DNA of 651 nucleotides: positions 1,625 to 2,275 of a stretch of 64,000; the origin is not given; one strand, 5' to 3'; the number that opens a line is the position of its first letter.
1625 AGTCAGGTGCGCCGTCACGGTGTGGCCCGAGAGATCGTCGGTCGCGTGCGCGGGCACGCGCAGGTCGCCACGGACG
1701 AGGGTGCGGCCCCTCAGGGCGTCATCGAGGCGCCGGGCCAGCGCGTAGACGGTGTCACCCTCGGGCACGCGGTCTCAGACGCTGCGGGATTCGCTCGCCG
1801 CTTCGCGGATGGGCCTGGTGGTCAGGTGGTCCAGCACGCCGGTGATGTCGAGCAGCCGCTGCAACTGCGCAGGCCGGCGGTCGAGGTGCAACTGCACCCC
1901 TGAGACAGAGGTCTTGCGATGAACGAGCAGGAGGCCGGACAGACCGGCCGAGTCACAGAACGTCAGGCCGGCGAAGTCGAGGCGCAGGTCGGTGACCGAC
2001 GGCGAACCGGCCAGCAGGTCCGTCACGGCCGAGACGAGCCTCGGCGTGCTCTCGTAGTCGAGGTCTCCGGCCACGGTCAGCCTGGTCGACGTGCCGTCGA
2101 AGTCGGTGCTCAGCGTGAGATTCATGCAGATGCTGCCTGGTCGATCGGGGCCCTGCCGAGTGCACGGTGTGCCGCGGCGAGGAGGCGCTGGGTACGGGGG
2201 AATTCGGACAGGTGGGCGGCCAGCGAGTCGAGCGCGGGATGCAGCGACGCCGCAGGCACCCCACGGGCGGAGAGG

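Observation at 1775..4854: CarH-type B12 (photo)sensor module wedged inside a PP2C-STAS partner-switching operon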

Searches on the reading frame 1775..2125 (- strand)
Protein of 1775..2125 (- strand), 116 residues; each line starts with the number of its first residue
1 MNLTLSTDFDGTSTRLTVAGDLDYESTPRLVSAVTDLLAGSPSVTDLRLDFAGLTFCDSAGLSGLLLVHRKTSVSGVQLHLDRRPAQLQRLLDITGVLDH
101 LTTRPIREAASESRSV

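Call 3: search_protein_families(library=pfam, proteins=[window:1775-2125:-], max_evalue=1)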
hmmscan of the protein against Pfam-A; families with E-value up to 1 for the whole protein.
window:1775-2125:- (116 aa): 2 families
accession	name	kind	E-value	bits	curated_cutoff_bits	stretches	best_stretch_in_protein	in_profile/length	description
PF13466.11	STAS_2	-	1.4e-12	48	29.2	1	16-97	1-79/80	STAS domain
PF01740.26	STAS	-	4.4e-11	42.9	22.6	1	15-105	12-101/106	STAS domain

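Call 6: search_protein_families(library=ncbifam, proteins=[window:1775-2125:-], max_evalue=1)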
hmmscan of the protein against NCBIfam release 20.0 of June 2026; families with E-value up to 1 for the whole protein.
window:1775-2125:- (116 aa): 3 families
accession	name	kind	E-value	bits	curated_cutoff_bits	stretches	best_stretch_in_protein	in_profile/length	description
TIGR00377.1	ant_ant_sig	superfamily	1.1e-13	51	53.45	1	1-105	1-104/108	anti-sigma factor antagonist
TIGR02886.1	spore_II_AA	equivalog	3.6e-08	33.4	114.75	1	17-103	13-98/106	anti-sigma F factor antagonist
NF033618.0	mlaB_1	equivalog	0.001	19.4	90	1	10-95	6-86/94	lipid asymmetry maintenance protein MlaB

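Call 38: search_solved_structures(query=window:1775-2125:-, max_evalue=0.01, show_alignments=3)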
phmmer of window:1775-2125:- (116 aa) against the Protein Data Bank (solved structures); distinct sequences matched with E-value up to 0.01: 6.
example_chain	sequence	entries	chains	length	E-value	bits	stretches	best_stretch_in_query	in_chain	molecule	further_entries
1th8_B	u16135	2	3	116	3.5e-05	27.3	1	16-100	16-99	Anti-sigma F factor antagonist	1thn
6m36_B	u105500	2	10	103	5.2e-05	26.8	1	12-100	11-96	Anti-sigma-B factor antagonist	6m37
1tid_B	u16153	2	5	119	8.4e-05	26.1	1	16-100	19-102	Anti-sigma F factor antagonist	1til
1sbo_A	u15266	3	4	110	0.00041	23.9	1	15-97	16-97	Putative anti-sigma factor antagonist TM1442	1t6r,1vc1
4qtp_A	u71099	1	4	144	0.001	22.6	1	4-97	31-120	Anti-sigma factor antagonist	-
7ch8_K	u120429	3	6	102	0.0059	20.2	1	10-101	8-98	STAS domain-containing protein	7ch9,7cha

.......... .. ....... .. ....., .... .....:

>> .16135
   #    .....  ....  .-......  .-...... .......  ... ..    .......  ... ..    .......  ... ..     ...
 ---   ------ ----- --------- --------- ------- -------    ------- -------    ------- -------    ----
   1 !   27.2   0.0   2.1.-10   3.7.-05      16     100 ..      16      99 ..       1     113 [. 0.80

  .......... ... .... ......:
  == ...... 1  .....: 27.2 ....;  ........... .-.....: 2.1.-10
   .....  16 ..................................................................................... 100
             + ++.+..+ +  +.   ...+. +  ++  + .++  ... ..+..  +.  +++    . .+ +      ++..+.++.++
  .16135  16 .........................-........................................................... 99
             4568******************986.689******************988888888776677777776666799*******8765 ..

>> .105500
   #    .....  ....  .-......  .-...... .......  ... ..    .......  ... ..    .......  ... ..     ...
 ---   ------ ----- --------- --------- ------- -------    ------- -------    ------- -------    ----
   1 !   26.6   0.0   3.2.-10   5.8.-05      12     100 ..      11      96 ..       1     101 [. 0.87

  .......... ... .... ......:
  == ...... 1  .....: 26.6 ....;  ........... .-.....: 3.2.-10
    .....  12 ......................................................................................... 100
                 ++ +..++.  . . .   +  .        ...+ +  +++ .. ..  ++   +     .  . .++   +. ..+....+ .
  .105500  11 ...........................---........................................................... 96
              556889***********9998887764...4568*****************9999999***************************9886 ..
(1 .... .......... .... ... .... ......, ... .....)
